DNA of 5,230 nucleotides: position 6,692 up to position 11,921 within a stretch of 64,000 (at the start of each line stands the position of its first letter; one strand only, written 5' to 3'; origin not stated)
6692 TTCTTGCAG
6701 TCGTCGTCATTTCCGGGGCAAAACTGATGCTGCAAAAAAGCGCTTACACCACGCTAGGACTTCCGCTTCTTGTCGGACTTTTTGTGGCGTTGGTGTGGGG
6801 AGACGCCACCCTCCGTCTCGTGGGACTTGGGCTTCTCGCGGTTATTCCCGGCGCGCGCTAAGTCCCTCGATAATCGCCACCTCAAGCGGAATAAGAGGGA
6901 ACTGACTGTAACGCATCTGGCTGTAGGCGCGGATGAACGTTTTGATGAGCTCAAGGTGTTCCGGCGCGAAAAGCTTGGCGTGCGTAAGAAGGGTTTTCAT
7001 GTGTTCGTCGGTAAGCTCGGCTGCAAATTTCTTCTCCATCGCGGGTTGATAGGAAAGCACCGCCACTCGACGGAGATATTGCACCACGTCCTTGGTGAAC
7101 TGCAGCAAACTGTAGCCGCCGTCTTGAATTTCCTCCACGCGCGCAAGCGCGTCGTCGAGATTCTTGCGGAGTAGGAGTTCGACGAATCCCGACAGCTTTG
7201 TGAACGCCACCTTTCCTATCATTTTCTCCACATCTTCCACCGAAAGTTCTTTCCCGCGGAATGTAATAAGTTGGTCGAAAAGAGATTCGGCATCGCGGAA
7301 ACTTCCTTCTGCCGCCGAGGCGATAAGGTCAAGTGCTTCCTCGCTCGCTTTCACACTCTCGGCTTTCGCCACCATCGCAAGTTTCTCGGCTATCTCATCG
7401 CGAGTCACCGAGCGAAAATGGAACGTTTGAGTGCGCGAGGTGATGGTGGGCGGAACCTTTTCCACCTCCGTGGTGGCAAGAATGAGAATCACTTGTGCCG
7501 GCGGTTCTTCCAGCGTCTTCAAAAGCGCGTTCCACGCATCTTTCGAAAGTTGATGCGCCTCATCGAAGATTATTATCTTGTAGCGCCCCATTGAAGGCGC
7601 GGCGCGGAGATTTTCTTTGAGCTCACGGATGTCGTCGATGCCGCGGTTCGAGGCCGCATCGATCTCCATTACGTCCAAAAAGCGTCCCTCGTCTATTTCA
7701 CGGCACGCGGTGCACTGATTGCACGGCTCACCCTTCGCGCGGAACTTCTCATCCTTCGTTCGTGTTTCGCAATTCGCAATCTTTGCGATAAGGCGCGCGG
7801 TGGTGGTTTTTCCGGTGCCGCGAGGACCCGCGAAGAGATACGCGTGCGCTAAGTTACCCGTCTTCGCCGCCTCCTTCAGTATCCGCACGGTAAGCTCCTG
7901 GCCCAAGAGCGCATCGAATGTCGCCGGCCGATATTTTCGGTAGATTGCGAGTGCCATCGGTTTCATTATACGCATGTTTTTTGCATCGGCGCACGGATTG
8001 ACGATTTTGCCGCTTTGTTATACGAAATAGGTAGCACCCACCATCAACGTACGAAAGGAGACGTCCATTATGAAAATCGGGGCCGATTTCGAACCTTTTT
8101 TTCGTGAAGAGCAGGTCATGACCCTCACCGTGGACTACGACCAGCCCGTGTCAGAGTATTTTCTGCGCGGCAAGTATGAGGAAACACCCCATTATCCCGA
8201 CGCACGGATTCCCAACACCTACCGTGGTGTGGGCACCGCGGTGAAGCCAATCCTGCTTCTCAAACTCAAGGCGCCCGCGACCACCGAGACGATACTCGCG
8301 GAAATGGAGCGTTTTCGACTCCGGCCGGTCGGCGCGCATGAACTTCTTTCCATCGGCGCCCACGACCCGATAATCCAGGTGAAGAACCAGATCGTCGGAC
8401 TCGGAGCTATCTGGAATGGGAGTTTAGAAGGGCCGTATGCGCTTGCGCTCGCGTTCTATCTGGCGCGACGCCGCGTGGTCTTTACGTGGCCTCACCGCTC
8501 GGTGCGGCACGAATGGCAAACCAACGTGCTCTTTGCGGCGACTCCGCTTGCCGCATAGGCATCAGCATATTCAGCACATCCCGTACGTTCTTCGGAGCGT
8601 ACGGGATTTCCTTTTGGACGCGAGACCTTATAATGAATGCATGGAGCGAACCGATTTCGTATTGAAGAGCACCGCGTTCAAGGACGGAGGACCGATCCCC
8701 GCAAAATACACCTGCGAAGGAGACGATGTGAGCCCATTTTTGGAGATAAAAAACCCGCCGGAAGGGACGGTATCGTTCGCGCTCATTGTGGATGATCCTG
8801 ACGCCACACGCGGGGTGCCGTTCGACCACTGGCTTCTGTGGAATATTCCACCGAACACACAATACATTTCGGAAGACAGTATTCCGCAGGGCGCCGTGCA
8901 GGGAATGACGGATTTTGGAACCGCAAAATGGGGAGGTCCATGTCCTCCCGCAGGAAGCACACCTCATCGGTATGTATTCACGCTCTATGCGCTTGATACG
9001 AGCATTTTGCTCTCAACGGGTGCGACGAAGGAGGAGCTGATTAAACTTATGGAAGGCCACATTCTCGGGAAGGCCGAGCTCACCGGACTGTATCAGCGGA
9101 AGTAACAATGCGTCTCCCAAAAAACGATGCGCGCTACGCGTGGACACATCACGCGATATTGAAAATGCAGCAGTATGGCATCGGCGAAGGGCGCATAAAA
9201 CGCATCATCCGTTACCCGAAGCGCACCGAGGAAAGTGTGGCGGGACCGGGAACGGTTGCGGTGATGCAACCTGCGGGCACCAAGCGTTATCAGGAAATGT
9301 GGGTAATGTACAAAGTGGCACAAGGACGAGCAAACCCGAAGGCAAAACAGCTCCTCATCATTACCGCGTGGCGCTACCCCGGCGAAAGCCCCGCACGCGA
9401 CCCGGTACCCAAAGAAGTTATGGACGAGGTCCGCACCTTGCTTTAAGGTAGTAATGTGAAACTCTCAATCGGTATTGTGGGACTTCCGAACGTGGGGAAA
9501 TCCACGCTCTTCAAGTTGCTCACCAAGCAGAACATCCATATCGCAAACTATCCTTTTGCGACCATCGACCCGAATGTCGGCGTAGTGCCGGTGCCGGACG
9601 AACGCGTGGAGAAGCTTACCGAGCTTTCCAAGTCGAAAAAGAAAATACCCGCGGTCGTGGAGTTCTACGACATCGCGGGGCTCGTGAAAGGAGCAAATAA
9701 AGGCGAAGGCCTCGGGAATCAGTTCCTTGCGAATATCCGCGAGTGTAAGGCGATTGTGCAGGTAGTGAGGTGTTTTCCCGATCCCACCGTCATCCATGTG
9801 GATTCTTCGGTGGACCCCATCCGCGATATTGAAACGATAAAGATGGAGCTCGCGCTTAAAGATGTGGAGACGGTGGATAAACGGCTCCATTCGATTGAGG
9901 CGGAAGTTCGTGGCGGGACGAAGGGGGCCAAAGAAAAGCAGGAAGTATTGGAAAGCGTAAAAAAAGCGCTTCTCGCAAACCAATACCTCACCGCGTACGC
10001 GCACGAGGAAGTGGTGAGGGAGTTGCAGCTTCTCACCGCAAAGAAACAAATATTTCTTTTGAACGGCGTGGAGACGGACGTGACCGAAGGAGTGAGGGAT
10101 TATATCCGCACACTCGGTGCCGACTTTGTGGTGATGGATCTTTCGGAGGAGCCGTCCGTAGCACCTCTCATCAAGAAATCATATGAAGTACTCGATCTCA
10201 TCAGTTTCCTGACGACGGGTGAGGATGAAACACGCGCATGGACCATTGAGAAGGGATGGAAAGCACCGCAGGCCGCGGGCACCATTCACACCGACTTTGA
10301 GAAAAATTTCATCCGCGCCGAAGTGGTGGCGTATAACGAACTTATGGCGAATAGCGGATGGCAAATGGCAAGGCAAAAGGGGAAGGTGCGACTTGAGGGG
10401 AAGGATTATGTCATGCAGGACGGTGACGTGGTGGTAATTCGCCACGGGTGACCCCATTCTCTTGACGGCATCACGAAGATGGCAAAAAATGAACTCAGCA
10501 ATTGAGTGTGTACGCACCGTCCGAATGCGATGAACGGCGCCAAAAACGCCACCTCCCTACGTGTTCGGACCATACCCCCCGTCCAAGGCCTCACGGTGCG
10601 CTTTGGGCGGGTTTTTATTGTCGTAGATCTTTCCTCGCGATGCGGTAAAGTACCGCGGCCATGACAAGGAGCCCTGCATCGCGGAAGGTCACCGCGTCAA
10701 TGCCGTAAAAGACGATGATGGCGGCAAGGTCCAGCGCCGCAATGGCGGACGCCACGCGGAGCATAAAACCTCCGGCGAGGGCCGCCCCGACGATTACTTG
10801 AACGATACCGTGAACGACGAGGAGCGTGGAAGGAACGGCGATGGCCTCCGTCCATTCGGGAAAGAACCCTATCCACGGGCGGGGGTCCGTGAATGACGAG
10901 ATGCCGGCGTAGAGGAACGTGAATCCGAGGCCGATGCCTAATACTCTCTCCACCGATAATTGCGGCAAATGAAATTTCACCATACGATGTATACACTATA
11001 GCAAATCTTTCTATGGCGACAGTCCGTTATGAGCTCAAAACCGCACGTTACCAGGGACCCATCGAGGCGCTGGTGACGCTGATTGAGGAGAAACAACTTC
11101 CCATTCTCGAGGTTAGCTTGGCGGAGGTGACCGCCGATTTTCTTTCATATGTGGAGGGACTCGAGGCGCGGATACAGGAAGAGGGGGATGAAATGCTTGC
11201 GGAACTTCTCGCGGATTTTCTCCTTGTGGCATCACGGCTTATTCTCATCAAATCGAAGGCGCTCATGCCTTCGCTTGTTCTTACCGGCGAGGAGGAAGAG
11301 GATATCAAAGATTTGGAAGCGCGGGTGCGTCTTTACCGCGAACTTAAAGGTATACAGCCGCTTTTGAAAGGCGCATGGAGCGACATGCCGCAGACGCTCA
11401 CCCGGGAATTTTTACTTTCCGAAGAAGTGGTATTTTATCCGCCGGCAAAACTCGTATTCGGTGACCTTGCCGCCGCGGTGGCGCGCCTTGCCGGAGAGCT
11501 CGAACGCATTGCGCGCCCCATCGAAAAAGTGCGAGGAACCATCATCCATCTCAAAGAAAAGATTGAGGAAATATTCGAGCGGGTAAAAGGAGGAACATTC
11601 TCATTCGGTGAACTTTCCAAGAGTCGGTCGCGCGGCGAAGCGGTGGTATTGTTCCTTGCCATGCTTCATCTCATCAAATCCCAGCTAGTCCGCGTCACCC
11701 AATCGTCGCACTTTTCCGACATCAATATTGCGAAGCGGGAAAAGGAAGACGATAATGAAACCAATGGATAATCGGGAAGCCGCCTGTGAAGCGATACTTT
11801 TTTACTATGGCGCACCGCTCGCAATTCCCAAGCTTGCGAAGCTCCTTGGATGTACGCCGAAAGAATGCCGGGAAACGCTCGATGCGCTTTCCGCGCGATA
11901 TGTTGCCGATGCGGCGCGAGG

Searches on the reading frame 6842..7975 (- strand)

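Call 11: search_protein_families(library=pfam, proteins=[window:6842-7975:-], max_evalue=0.001)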
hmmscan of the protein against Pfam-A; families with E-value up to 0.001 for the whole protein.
window:6842-7975:- (377 aa): 14 families
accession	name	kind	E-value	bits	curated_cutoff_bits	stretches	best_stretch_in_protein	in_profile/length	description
PF13177.12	DNA_pol3_delta2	-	9.2e-45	153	27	1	26-190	2-160/161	DNA polymerase III, delta subunit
PF00004.35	AAA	-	4.5e-14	53.5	21.2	1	47-184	2-125/131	ATPase family associated with various cellular activities (AAA)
PF22608.2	DNAX_ATPase_lid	-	3.3e-13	49.6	27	1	194-239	1-46/49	DNA polymerase III clamp loader subunit, ATPase lid domain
PF12169.13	DNA_pol3_gamma3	-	7.8e-10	39.1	24.4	1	245-369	2-125/143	DNA polymerase III subunits gamma and tau domain III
PF13401.12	AAA_22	-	7.9e-08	33.1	27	1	47-172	9-127/130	AAA domain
PF04851.21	ResIII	-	2.9e-06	27.7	22.5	0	121-157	115-152/164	Type III restriction enzyme, res subunit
PF13604.12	AAA_30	-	2.1e-05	24.8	27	1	46-165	21-122/191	AAA domain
PF13191.12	AAA_16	-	4e-05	24.6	32.6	1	29-163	8-165/167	AAA ATPase domain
PF07728.20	AAA_5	-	4e-05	24.1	22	1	47-187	3-115/139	AAA domain (dynein-related subfamily)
PF05496.18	RuvB_N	-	5.9e-05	23.3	27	0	16-73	2-63/159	Holliday junction DNA helicase RuvB P-loop domain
PF07724.20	AAA_2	-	0.0003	21.3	27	1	46-157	6-101/166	AAA domain (Cdc48 subfamily)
PF00270.35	DEAD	-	0.00039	20.6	26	0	126-170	114-161/167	DEAD/DEAH box helicase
PF13245.12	AAA_19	-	0.00052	20.6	25.1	0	42-165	10-123/134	AAA domain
PF13173.12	AAA_14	-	0.00061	20.2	27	0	45-158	4-88/129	AAA domain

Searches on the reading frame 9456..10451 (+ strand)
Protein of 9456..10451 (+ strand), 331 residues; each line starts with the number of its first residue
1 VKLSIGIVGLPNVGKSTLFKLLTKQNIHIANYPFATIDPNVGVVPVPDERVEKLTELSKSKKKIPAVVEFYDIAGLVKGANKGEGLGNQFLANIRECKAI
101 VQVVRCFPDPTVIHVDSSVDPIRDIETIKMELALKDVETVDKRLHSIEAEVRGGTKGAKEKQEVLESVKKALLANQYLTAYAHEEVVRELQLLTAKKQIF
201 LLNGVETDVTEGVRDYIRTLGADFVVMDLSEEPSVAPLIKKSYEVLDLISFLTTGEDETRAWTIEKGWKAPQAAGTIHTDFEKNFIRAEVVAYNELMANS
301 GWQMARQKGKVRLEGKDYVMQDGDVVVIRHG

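Call 5: search_protein_families(library=pfam, proteins=[window:9456-10451:+], max_evalue=0.01)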
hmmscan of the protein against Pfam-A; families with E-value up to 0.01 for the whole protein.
window:9456-10451:+ (331 aa): 3 families
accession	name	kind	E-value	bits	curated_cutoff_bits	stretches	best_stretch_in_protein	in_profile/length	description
PF06071.19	YchF-GTPase_C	-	4e-36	123.4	27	1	248-329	1-82/84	Protein of unknown function (DUF933)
PF01926.29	MMR_HSR1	-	1.8e-20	73.5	21.9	1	5-116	2-86/113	50S ribosome-binding GTPase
PF02421.24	FeoB_N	-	1.4e-08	34.8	27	1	5-49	3-47/156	Ferrous iron transport protein B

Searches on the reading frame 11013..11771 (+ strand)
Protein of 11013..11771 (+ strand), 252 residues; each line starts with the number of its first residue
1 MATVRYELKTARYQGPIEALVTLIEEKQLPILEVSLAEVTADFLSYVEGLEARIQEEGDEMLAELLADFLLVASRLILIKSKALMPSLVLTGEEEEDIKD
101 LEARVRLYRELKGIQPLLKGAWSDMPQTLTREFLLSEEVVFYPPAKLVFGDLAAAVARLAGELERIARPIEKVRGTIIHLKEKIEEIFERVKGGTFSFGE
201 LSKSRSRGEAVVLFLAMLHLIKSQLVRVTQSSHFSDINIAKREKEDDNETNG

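Call 5: search_protein_families(library=pfam, proteins=[window:11013-11771:+], max_evalue=0.01)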
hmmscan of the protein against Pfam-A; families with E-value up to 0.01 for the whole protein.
window:11013-11771:+ (252 aa): 2 families
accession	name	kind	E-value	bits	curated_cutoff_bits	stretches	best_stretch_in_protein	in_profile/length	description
PF02616.19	SMC_ScpA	-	2.2e-16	61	24.6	2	23-109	1-80/232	Segregation and condensation protein ScpA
PF04824.21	Rad21_Rec8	-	9.3e-05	22.1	22.7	1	195-241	5-51/55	Conserved region of Rad21 / Rec8 like protein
